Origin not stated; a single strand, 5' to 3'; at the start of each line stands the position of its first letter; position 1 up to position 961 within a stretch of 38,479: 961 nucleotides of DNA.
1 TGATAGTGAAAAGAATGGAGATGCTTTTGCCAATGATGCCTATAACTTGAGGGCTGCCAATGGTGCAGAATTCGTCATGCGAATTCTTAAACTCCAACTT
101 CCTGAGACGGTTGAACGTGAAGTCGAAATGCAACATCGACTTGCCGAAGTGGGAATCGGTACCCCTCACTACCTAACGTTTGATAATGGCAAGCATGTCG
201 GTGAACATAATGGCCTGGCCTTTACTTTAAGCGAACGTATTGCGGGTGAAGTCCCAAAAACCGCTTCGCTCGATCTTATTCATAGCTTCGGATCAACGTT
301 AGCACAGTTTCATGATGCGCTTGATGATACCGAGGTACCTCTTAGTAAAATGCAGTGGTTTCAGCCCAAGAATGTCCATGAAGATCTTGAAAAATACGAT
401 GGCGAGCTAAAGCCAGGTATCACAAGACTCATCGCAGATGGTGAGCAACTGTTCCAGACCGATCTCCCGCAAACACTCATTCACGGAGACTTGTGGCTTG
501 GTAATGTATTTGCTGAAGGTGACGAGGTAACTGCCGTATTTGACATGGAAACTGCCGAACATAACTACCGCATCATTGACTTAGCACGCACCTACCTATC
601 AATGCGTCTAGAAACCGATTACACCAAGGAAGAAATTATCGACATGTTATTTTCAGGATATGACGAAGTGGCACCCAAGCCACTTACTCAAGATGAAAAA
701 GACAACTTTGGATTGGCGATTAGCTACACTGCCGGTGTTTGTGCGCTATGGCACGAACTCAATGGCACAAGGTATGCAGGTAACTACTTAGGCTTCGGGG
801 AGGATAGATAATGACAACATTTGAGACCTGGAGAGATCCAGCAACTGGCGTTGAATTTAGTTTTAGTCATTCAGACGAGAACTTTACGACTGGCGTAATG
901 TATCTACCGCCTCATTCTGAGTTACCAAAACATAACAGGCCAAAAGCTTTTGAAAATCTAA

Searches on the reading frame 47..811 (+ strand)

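Call 69: search_protein_families(library=pfam, proteins=[window:47-811:+], max_evalue=0.00001)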
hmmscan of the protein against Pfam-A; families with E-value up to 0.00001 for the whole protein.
window:47-811:+ (254 aa): 1 family
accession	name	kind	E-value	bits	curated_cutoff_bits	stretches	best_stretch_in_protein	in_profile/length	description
PF01636.29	APH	-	4.1e-21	76.3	23.2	1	7-188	21-216/239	Phosphotransferase enzyme family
